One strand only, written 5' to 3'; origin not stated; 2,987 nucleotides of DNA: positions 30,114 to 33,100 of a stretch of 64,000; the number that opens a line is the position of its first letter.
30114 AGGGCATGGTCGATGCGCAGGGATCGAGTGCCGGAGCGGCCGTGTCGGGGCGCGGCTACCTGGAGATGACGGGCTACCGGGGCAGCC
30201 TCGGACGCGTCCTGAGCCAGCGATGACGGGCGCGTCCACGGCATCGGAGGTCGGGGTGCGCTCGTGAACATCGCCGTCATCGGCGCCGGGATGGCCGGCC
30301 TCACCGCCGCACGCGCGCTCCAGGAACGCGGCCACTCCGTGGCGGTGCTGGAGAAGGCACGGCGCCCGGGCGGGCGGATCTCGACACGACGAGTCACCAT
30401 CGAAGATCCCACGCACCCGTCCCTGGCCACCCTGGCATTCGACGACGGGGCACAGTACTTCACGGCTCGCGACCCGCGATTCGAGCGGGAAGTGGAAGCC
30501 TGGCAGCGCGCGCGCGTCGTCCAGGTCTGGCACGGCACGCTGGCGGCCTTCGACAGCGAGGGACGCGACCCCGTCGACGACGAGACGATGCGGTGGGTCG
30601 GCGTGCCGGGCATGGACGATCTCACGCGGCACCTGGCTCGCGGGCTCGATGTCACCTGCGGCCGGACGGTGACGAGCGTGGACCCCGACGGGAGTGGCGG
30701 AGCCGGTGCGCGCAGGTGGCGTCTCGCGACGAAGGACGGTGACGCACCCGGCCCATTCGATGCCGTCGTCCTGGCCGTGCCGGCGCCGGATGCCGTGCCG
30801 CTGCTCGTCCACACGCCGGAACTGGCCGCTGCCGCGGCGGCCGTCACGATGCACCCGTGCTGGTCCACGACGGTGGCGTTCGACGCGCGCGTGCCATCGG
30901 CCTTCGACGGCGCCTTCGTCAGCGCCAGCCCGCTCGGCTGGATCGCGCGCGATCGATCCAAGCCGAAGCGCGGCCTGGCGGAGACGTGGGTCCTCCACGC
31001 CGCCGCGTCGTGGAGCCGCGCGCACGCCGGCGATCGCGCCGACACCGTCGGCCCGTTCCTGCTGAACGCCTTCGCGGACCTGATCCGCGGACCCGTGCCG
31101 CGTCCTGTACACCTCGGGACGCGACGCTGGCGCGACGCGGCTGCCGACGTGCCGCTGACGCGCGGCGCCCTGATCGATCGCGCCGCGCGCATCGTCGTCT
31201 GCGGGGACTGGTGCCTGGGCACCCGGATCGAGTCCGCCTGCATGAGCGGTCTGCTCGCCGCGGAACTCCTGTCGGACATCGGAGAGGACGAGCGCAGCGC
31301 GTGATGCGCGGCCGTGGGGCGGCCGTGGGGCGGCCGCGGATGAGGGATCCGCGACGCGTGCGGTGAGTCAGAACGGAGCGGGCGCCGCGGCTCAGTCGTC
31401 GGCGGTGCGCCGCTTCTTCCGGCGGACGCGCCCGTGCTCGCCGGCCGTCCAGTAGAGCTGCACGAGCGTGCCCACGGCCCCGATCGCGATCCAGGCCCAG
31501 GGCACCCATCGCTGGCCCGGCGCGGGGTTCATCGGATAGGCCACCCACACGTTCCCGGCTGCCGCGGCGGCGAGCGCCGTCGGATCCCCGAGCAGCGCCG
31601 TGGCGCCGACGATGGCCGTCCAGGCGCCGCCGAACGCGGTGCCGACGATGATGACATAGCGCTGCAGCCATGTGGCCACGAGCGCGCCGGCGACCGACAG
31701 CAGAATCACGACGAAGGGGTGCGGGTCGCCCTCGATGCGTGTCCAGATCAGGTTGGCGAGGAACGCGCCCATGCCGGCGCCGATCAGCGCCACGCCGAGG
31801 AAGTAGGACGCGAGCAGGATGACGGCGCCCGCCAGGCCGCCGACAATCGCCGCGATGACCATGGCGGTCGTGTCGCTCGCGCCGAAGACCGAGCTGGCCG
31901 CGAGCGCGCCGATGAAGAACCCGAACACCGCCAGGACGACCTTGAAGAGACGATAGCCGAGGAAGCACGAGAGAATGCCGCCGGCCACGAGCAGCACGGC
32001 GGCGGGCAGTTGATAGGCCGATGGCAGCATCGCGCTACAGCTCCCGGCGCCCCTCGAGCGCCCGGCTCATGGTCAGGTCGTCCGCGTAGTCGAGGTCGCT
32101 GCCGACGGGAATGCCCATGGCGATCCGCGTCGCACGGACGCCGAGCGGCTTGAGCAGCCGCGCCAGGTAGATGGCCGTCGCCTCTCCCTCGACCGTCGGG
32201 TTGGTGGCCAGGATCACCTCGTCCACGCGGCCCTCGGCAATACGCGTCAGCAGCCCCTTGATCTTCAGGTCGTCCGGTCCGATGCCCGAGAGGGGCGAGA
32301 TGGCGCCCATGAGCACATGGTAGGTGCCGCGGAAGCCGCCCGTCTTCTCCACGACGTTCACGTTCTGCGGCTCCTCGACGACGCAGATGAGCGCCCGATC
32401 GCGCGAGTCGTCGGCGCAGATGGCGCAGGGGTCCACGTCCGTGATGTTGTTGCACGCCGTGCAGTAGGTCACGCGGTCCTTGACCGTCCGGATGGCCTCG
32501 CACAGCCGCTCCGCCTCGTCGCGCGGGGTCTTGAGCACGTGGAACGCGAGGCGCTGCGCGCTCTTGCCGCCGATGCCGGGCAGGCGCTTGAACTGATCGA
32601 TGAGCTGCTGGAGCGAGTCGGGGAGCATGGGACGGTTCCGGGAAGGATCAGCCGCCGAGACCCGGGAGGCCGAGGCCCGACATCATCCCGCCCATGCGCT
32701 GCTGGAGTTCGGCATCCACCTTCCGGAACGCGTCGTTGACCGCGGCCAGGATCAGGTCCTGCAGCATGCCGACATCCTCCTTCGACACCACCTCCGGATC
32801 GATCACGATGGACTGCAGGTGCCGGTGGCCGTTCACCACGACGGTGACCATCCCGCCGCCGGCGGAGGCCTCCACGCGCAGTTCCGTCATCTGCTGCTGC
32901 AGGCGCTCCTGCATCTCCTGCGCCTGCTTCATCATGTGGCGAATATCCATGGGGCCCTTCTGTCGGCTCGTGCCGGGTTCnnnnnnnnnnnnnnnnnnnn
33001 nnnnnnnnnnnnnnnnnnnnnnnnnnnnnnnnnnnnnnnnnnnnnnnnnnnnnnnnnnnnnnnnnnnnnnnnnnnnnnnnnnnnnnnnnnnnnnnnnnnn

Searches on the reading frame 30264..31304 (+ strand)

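Call 53: search_protein_families(library=pfam, proteins=[window:30264-31304:+], max_evalue=0.001)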
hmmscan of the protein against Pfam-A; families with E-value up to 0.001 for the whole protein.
window:30264-31304:+ (346 aa): 10 families
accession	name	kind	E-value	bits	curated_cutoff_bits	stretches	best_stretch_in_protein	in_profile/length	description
PF01593.30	Amino_oxidase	-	3.6e-21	76.4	19.8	2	10-71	1-52/443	Flavin containing amine oxidoreductase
PF13450.12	NAD_binding_8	-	2.2e-16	60.3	21.9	1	5-73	1-61/68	NAD(P)-binding Rossmann-like domain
PF01266.30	DAO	-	3.5e-11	43.7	27.9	1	3-42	2-41/353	FAD dependent oxidoreductase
PF07992.20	Pyr_redox_2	-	2.1e-08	34.4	26.1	1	1-142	1-81/291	Pyridine nucleotide-disulphide oxidoreductase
PF00890.30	FAD_binding_2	-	1.3e-07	31.6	20.4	1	3-37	2-36/414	FAD binding domain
PF12831.13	FAD_oxidored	-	8.5e-06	25.7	27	1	3-51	2-50/416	FAD dependent oxidoreductase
PF03486.20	HI0933_like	-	8.7e-06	25.8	50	1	2-39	2-39/244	HI0933-like protein Rossmann domain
PF01946.23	Thi4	-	8.8e-05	22.3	26.2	1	2-38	19-56/235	Thi4 family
PF01494.25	FAD_binding_3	-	0.00028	20.6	22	1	3-35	4-36/349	FAD binding domain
PF00070.33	Pyr_redox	-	0.00053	20.9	22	0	2-36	1-35/82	Pyridine nucleotide-disulphide oxidoreductase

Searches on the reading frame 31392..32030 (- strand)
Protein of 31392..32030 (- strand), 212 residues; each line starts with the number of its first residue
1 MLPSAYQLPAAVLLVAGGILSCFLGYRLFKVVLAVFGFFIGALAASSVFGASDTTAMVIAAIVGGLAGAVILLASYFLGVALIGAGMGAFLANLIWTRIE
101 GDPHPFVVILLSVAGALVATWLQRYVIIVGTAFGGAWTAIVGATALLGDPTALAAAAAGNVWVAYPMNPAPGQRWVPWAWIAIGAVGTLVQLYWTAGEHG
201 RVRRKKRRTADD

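Call 52: search_protein_families(library=pfam, proteins=[window:31392-32030:-], max_evalue=0.001)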
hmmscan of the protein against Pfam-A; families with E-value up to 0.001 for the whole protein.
window:31392-32030:- (212 aa): 1 family
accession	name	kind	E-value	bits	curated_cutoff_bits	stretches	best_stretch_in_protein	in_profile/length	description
PF13886.12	TM7S3_TM198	-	2.9e-16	60.2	29.2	1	12-191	2-198/199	TM7S3/TM198-like domain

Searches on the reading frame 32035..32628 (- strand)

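Call 52: search_protein_families(library=pfam, proteins=[window:32035-32628:-], max_evalue=0.001)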
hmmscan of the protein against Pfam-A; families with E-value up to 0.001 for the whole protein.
window:32035-32628:- (197 aa): 5 families
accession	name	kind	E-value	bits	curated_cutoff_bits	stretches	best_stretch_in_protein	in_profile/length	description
PF13662.12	Toprim_4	-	4.9e-25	88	25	1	81-170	3-85/85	Toprim domain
PF21176.3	RecR_HhH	-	5.5e-19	68.1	27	1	6-48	1-43/45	RecR, helix-hairpin-helix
PF21175.2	RecR_C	-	1.3e-12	47.3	22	1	172-195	1-24/24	RecR, C-terminal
PF01751.28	Toprim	-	1.8e-11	44.5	23.1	1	81-162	2-89/96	Toprim domain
PF02132.21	RecR_ZnF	-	8.3e-08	32.3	22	1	53-73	1-21/21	RecR, Cys4-zinc finger domain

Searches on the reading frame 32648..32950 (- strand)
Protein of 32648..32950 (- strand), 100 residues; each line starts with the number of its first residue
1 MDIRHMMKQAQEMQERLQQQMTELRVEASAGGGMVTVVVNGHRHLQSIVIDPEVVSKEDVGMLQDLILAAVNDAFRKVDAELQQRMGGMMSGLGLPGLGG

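Call 52: search_protein_families(library=pfam, proteins=[window:32648-32950:-], max_evalue=0.001)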
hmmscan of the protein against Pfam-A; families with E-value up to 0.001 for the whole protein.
window:32648-32950:- (100 aa): 1 family
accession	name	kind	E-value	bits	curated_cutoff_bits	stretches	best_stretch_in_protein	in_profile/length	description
PF02575.21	YbaB_DNA_bd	-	2.1e-30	105.1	25.5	1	7-93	1-90/91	YbaB/EbfC DNA-binding family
